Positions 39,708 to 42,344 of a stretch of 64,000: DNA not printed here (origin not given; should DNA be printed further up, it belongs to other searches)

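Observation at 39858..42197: Beta-propeller plus Planctomycete-type double-CXXCH protein immediately downstream of a PAS hybrid histidine kinase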

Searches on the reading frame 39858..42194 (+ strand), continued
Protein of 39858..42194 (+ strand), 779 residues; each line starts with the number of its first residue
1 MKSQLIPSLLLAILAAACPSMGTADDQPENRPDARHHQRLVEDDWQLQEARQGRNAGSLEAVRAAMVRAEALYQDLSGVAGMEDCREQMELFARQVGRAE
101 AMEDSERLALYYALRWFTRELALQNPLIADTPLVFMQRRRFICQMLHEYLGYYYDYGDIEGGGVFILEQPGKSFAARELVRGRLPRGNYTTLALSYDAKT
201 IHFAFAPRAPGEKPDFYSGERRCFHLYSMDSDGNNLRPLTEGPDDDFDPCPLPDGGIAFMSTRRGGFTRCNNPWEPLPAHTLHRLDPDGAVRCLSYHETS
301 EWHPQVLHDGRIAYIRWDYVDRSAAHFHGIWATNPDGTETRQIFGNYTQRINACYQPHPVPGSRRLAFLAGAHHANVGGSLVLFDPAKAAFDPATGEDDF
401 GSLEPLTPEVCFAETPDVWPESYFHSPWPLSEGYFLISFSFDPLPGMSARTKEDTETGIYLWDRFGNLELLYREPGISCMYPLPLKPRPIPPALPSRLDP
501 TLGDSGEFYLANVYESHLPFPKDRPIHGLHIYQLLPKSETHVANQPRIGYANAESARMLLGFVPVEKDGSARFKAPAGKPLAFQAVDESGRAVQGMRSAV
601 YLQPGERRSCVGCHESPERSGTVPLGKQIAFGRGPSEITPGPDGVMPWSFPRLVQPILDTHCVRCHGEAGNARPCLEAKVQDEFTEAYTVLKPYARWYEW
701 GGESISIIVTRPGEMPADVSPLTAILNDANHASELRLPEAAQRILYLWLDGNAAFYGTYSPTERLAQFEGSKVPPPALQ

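Call 36: fold_search(model_id=the predicted structure, library=pdb)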
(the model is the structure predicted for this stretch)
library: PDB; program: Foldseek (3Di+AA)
matches with E <= 10: 794; with E <= 0.001: 236
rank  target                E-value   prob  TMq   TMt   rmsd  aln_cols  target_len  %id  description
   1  5c2v_A                2.6e-24  1.00  0.55  0.55   8.6       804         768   17  Kuenenia stuttgartiensis Hydrazine Synthase (released 2015-10-14)
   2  5c2v_D                1.9e-22  1.00  0.54  0.55   7.5       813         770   17  Kuenenia stuttgartiensis Hydrazine Synthase (released 2015-10-14)
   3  2hqs_A                1.1e-09  1.00  0.29  0.52   7.2       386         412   12  Crystal structure of TolB/Pal complex (released 2007-04-03)
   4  9a2l_MODEL_1_A        1.2e-09  1.00  0.28  0.49   7.6       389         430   11  Model of E. coli TolB by in-cell photo-crosslinking MS and deep learning (released 2023-02-24)
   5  2w8b_B                2.2e-09  1.00  0.29  0.52   7.2       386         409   12  Crystal structure of processed TolB in complex with Pal (released 2009-02-17)
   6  4r40_A                2.4e-09  1.00  0.28  0.50   6.7       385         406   14  Crystal Structure of TolB/Pal complex from Yersinia pestis. (released 2014-09-03)
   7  2hqs_B                3.1e-09  1.00  0.29  0.52   7.2       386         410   12  Crystal structure of TolB/Pal complex (released 2007-04-03)
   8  4r40_C                3.1e-09  1.00  0.28  0.50   7.1       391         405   12  Crystal Structure of TolB/Pal complex from Yersinia pestis. (released 2014-09-03)
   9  2w8b_A                3.3e-09  1.00  0.29  0.52   6.5       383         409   12  Crystal structure of processed TolB in complex with Pal (released 2009-02-17)
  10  7mx5_B                4.1e-09  1.00  0.29  0.53   6.7       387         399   10  Crystal structure of TolB from Acinetobacter baumannii (released 2021-05-26)
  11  1c5k                  5.3e-09  1.00  0.29  0.53   6.9       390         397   13  THE STRUCTURE OF TOLB, AN ESSENTIAL COMPONENT OF THE TOL-DEPENDENT TRANSLOCATION SYSTEM AND ITS INTERACTIONS WITH THE TR (released 2000-12-06)
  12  2ivz_A                5.9e-09  1.00  0.28  0.53   7.0       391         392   13  Structure of TolB in complex with a peptide of the colicin E9 T- domain (released 2006-08-16)
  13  2ivz_C                6.2e-09  1.00  0.29  0.53   7.0       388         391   13  Structure of TolB in complex with a peptide of the colicin E9 T- domain (released 2006-08-16)
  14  4jml_A                9.0e-09  1.00  0.29  0.53   6.9       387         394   13  Crystal structure of the TolB(P201C)-ColicinE9 TBE peptide(A33C) complex. (released 2013-07-17)
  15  4pwz_B                1.1e-08  1.00  0.28  0.50   7.3       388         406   13  Crystal structure of TolB protein from Yersinia pestis CO92 (released 2014-04-02)
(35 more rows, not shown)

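Call 41: search_protein_representatives(alignment_id=A1)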
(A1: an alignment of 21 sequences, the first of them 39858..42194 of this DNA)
Query: 21 sequences, 777 profile positions. Proteins with E-value up to 0.001 (for the whole library): 16045; up to 1e-10: 5461; up to 1e-30: 1897. The best 150 are listed.
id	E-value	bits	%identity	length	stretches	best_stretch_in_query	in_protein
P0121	0.0e+00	1020.9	-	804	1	13-777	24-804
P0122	4.0e-297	1003.9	-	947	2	55-777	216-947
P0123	1.1e-276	936.3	-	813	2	211-770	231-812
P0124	1.1e-270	916.4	-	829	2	212-776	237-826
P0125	9.3e-269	910.0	-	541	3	30-417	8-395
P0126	2.7e-255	865.5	-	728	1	24-524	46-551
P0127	8.6e-255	863.9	-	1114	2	196-777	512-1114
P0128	6.8e-252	854.3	-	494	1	281-773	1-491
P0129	2.1e-240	816.3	-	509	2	325-658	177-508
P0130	1.2e-227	774.1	-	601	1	10-571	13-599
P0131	3.9e-206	703.0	-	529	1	16-417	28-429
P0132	1.3e-202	691.3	-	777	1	94-774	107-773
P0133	2.3e-200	683.9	-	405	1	19-398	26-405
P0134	6.9e-197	672.4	-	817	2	33-495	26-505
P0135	1.6e-190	651.3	-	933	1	57-775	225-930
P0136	1.6e-187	641.4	-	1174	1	28-777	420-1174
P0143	3.2e-177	607.4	-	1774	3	113-759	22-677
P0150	3.2e-172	590.8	-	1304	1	37-777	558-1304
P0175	1.5e-153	529.1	-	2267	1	59-773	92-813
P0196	3.2e-143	494.9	-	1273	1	30-760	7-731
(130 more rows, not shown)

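Call 42: search_protein_families(library=pfam, alignment_id=A2, max_evalue=0.00001)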
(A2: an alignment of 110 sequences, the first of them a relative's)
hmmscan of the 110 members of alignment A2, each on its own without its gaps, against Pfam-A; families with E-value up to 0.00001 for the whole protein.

A. member 1, L002:7156-7875:+ (240 aa): 0 families

B. families by the number of members that match (of 110 scanned): 114 families (the first 25 are shown)
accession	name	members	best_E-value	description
PF13685.12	Fe-ADH_2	9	2.6e-22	Iron-containing alcohol dehydrogenase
PF00465.25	Fe-ADH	7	4.7e-50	Iron-containing alcohol dehydrogenase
PF25137.1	ADH_Fe_C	7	1.1e-39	Fe-containing alcohol dehydrogenase family, C-terminal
PF01261.30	AP_endonuc_2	4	7.9e-19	Xylose isomerase-like TIM barrel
PF10282.15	Lactonase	3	2.7e-13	Lactonase, 7-bladed beta-propeller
PF03150.19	CCP_MauG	3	5.1e-10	Di-haem cytochrome c peroxidase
PF21783.3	YNCE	3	2.9e-09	YNCE-like beta-propeller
PF02224.24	Cytidylate_kin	2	5.6e-68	Cytidylate kinase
PF02129.25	Peptidase_S15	2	1.2e-59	X-Pro dipeptidyl-peptidase (S15 family)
PF01925.25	TauE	2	1.5e-38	Sulfite exporter TauE/SafE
PF06439.18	3keto-disac_hyd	2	7.2e-33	3-keto-disaccharide hydrolase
PF02518.31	HATPase_c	2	2.7e-32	Histidine kinase-, DNA gyrase B-, and HSP90-like ATPase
PF13517.12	FG-GAP_3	2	1.1e-30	FG-GAP-like repeat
PF00072.30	Response_reg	2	1.9e-29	Response regulator receiver domain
PF00144.29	Beta-lactamase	2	1.1e-26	Beta-lactamase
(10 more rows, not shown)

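Call 43: search_protein_families(library=pfam, proteins=[P0127, P0136, P0143, P0150, P0175, P0196, P0122], max_evalue=0.0001)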
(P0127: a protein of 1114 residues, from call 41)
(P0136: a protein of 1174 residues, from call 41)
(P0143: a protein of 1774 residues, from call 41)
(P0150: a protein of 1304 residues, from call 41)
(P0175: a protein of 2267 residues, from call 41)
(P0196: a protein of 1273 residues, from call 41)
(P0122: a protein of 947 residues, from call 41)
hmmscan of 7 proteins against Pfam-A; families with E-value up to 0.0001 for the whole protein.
P0127 (1114 aa): 1 family
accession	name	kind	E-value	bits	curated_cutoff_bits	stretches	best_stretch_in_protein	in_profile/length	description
PF18582.6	HZS_alpha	-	4.2e-23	82.2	26.6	1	859-948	3-98/98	Hydrazine synthase alpha subunit middle domain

P0136 (1174 aa): 1 family
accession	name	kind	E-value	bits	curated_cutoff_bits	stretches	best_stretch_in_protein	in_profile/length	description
PF18582.6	HZS_alpha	-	7.2e-20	71.8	26.6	1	908-998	1-98/98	Hydrazine synthase alpha subunit middle domain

P0143 (1774 aa): 3 families
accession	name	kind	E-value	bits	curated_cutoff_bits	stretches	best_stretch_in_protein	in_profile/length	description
PF18582.6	HZS_alpha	-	6.5e-55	184.2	26.6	2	421-520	1-98/98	Hydrazine synthase alpha subunit middle domain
PF13442.11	Cytochrome_CBB3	-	1.4e-07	32.2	27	0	557-585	5-30/68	Cytochrome C oxidase, cbb3-type, subunit III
PF07676.18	PD40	-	6e-05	23.3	20.9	0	133-162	2-32/38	WD40-like Beta Propeller Repeat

P0150 (1304 aa): 1 family
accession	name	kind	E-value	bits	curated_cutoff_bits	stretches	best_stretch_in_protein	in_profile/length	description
PF18582.6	HZS_alpha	-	1.5e-23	83.6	26.6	1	1037-1127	1-98/98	Hydrazine synthase alpha subunit middle domain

P0175 (2267 aa): 13 families
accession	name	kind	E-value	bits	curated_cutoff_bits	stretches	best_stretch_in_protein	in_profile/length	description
PF22352.2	K319L-like_PKD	-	6.3e-37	125.9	27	3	982-1062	1-84/84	K319L-like, PKD domain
PF18582.6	HZS_alpha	-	1e-23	84.2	26.6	1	563-651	3-98/98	Hydrazine synthase alpha subunit middle domain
PF00034.26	Cytochrom_C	-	6.1e-12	47.1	21.3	0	1925-2025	3-88/90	Cytochrome c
PF00801.26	PKD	-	2.7e-11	43.7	23.5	0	982-1062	5-80/80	PKD domain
PF07676.18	PD40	-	9.8e-11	41.8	20.9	0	269-300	1-34/38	WD40-like Beta Propeller Repeat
PF07691.17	PA14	-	2.6e-10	40.7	24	1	1207-1313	39-140/147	PA14 domain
PF21419.2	RoxA-like_Cyt-c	-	3.9e-09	36.4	26.7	1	1969-2000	2-33/39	RoxA-like, cytochrome c-like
PF13442.11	Cytochrome_CBB3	-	2.4e-08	34.6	27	0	1807-1903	3-68/68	Cytochrome C oxidase, cbb3-type, subunit III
PF12894.13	ANAPC4_WD40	-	2e-06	28.4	22.9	0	1452-1498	43-89/91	Anaphase-promoting complex subunit 4 WD40 domain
PF03150.19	CCP_MauG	-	4.4e-06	27.8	25.6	0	1929-2003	16-85/149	Di-haem cytochrome c peroxidase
PF25174.1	Beta-prop_THOC3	-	4.3e-05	23.1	305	0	1452-1575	93-215/272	THOC3 beta-propeller domain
PF18911.6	PKD_4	-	4.9e-05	23.7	27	0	1068-1148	1-74/85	PKD domain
PF10528.15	GLEYA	-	6e-05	23.7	26.2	0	1218-1298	5-81/91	GLEYA domain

P0196 (1273 aa): 4 families
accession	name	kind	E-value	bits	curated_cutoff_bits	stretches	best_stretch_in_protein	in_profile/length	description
PF13646.12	HEAT_2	-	2.9e-23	82.4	27.7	3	952-1035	5-88/88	HEAT repeats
PF18582.6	HZS_alpha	-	3.5e-20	72.8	26.6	1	491-579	1-98/98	Hydrazine synthase alpha subunit middle domain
PF02985.28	HEAT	-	1.8e-06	28.1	23.5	0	983-1007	5-29/31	HEAT repeat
PF03130.22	HEAT_PBS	-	1.6e-05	25.4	20.9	0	994-1018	1-25/27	PBS lyase HEAT-like repeat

P0122 (947 aa): 3 families
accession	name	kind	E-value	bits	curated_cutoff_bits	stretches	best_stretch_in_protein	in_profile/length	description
PF18582.6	HZS_alpha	-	1.6e-23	83.5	26.6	1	725-785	38-98/98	Hydrazine synthase alpha subunit middle domain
PF22633.2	F5_F8_type_C_2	-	5.9e-16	59.3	27.8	1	64-157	2-90/91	NedA-like, galactose-binding domain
PF00754.31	F5_F8_type_C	-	2.1e-12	47.7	28.2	1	63-161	16-113/127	F5/8 type C domain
